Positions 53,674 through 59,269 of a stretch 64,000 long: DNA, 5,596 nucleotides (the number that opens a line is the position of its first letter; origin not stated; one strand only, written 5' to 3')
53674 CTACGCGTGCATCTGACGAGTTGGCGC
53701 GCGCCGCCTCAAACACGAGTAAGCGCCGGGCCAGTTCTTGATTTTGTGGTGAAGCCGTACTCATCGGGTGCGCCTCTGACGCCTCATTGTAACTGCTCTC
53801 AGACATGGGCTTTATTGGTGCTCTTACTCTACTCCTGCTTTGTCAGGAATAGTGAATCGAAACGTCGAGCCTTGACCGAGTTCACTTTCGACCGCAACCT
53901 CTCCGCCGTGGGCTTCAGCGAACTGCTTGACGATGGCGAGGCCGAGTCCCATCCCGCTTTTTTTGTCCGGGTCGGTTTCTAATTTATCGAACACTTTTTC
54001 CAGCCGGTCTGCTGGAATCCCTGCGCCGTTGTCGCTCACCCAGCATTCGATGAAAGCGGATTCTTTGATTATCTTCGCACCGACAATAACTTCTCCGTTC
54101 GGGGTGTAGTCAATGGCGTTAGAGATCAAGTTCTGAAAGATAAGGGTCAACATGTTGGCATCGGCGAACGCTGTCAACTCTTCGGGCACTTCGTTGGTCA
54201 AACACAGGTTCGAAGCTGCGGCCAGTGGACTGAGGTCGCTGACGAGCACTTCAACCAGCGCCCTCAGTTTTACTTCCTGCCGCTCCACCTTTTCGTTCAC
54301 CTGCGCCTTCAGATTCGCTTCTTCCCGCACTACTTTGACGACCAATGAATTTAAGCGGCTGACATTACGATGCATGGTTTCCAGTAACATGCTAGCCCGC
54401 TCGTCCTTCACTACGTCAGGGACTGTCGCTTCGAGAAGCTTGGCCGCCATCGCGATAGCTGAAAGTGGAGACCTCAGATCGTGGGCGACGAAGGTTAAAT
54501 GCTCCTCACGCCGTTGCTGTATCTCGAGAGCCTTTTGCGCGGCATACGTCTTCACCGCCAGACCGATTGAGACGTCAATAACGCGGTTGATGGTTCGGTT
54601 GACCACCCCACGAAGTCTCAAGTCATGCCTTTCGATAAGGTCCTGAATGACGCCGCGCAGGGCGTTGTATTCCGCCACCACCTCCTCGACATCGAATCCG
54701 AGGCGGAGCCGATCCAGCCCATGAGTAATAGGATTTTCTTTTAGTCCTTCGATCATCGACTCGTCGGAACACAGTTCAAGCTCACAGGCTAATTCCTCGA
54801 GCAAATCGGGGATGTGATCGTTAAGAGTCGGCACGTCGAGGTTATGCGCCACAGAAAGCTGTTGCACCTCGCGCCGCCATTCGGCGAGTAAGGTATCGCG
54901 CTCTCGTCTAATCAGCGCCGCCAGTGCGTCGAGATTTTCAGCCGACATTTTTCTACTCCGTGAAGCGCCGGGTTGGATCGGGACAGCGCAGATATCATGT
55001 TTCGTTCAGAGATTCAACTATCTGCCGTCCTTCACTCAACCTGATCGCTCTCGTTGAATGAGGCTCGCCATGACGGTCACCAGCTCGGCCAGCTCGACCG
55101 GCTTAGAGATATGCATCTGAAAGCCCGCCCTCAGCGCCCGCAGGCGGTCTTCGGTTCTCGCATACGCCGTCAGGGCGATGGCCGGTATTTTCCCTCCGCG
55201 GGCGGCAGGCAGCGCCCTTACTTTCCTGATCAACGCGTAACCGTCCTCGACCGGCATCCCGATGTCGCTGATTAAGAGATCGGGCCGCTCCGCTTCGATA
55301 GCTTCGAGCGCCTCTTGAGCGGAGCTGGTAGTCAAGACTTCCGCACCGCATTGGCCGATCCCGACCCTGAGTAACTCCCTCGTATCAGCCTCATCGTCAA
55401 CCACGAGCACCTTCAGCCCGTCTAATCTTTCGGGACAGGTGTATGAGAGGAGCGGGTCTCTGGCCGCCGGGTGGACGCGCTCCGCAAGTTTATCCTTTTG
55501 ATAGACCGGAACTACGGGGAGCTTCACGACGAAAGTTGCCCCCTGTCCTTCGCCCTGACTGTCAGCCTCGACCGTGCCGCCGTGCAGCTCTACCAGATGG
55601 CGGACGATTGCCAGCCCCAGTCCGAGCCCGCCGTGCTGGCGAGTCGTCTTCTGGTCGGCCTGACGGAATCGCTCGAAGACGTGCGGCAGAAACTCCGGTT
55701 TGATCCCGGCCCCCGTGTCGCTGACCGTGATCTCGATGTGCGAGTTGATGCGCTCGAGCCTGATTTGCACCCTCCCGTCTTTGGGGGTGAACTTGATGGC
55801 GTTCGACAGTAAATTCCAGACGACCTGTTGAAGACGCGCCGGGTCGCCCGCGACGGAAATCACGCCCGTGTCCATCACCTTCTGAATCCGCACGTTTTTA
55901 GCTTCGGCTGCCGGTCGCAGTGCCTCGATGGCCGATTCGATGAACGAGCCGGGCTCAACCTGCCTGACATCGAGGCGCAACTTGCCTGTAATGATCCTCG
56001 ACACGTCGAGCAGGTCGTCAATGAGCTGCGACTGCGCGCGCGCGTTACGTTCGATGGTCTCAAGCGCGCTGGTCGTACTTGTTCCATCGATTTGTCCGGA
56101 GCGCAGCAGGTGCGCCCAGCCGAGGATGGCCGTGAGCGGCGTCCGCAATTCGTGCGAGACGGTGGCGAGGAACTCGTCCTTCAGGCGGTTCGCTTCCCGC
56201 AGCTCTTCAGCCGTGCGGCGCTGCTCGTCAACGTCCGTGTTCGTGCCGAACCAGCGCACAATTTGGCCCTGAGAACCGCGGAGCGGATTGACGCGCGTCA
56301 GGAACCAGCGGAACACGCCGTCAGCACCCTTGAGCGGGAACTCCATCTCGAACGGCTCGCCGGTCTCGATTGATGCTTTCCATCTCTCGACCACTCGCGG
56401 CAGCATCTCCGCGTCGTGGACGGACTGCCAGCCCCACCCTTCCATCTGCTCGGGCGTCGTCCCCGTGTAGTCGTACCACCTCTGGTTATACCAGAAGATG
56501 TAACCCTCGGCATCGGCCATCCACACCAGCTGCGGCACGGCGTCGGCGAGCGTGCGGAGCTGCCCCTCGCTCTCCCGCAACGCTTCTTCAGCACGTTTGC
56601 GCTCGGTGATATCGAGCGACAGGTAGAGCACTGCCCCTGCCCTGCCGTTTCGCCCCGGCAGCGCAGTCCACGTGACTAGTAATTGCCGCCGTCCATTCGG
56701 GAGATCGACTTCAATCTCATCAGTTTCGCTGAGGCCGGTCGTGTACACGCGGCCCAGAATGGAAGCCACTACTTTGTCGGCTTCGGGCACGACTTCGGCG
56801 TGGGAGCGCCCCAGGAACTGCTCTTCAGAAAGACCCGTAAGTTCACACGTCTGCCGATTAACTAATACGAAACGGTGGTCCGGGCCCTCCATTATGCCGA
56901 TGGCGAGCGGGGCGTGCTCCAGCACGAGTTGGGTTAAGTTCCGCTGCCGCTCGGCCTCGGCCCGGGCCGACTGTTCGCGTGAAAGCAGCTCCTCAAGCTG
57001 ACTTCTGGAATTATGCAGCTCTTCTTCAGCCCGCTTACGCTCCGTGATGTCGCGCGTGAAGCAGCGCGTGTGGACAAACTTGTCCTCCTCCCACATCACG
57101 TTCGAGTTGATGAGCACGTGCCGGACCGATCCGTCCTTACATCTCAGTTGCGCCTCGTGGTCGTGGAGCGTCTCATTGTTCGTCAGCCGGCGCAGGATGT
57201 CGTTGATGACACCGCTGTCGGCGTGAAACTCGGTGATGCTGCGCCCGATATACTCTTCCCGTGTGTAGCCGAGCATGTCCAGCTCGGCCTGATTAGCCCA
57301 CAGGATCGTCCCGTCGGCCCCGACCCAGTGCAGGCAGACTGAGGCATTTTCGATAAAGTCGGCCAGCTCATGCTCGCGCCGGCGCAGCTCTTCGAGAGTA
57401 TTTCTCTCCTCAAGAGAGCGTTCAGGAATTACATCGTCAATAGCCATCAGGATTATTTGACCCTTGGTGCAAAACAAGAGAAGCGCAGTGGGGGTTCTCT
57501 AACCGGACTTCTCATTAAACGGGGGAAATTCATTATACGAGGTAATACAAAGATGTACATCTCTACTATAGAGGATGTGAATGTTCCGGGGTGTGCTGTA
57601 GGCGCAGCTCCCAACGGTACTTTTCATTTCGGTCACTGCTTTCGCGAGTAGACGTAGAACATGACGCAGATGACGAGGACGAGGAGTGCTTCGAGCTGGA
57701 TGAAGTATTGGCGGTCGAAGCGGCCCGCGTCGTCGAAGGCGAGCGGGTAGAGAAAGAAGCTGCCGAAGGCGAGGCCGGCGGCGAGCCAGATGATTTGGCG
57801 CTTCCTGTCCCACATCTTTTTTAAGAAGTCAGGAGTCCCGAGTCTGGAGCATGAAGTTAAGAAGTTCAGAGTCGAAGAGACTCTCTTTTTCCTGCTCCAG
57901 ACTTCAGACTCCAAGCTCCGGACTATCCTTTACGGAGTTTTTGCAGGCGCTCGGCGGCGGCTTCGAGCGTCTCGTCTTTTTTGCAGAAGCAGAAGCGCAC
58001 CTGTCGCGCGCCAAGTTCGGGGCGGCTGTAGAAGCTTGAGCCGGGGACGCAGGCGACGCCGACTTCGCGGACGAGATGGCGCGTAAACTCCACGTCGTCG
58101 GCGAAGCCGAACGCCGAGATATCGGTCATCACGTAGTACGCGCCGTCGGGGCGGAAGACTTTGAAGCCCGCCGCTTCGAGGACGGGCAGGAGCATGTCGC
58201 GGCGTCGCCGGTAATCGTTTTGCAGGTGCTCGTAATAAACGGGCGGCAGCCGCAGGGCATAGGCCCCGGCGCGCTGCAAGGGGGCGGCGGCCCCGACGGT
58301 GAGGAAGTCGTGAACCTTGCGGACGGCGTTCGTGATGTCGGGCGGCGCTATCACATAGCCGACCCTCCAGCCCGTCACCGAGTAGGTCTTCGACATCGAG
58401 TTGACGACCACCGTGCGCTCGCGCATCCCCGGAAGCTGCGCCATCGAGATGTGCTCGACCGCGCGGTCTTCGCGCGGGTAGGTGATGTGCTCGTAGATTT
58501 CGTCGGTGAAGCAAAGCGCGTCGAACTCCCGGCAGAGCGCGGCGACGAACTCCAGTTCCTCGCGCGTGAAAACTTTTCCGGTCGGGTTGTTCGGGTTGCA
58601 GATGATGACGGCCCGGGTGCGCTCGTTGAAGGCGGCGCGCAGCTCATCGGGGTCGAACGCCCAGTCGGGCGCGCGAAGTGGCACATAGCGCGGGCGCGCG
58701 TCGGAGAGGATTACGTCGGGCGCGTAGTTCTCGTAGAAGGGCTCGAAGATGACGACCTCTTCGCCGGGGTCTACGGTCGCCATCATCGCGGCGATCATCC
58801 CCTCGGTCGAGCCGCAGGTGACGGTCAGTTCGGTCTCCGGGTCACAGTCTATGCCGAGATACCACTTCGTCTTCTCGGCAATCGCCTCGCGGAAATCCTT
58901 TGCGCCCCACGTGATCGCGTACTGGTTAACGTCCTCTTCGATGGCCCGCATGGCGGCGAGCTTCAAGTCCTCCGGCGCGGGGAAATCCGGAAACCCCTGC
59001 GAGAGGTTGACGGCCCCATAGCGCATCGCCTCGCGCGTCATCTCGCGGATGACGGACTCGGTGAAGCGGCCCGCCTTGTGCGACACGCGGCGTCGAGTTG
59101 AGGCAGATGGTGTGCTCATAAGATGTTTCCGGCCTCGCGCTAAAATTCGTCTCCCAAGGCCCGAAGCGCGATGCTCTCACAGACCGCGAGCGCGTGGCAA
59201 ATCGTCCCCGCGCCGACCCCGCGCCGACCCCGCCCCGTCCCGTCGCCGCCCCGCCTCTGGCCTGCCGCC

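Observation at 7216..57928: Family of intergenic hairpins whose arms are degenerate 7-nt tandem repeats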

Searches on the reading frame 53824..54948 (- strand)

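Call 75: search_protein_families(library=pfam, proteins=[window:53824-54948:-], max_evalue=0.0001)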
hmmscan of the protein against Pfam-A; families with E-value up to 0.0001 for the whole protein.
window:53824-54948:- (374 aa): 3 families
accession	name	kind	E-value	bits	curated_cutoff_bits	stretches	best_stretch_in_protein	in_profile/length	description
PF02518.31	HATPase_c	-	8.1e-26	91.1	26.4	1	263-370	2-110/111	Histidine kinase-, DNA gyrase B-, and HSP90-like ATPase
PF00512.31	HisKA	-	4.8e-10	39.8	26.9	1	147-203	2-54/66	His Kinase A (phospho-acceptor) domain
PF14361.12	RsbRD_N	-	9.1e-08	33.2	24.3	1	9-106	1-104/104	RsbT co-antagonist protein rsbRD N-terminal domain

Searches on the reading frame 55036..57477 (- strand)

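Call 9: search_protein_families(library=pfam, proteins=[window:55036-57477:-])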
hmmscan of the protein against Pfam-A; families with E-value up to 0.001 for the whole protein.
window:55036-57477:- (813 aa): 11 families
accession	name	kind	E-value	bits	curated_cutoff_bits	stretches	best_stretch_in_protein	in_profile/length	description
PF08448.16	PAS_4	-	7.2e-42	142.5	23.1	3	312-421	2-110/110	PAS fold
PF02518.31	HATPase_c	-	2.4e-33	115.3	26.4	1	544-655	1-109/111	Histidine kinase-, DNA gyrase B-, and HSP90-like ATPase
PF13426.13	PAS_9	-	3.8e-30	104.7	27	3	49-146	6-103/103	PAS domain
PF00989.32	PAS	-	7.5e-26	90.8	22.6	3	42-144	7-113/113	PAS fold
PF08447.18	PAS_3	-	2.1e-24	86.1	25.6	2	330-413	4-89/89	PAS fold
PF00072.30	Response_reg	-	1.8e-22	80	30.2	1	690-802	1-109/111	Response regulator receiver domain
PF00512.31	HisKA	-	1.1e-17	64.2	26.9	1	433-496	2-64/66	His Kinase A (phospho-acceptor) domain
PF13188.13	PAS_8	-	4.8e-15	55.3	21.8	1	306-355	2-52/65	PAS domain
PF13581.12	HATPase_c_2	-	0.00028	21.3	27.4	1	556-630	39-110/127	Histidine kinase-like ATPase domain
PF18095.7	PAS_12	-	0.00048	20.1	22.6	0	163-230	29-95/153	UPF0242 C-terminal PAS-like domain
PF12860.13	PAS_7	-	0.00098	19.7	27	0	200-297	14-114/115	PAS fold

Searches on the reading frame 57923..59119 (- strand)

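Call 75: search_protein_families(library=pfam, proteins=[window:57923-59119:-], max_evalue=0.0001)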
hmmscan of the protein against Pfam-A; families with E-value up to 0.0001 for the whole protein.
window:57923-59119:- (398 aa): 3 families
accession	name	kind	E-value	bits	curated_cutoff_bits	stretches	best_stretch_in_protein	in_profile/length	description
PF00155.27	Aminotran_1_2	-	1.6e-67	228.7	19.7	1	37-392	4-361/361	Aminotransferase class I and II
PF01041.23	DegT_DnrJ_EryC1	-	3.6e-05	23.6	19.8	1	99-175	44-120/360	DegT/DnrJ/EryC1/StrS aminotransferase family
PF12897.13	Asp_aminotransf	-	7.9e-05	22.1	27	0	177-315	183-318/421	Aspartate amino-transferase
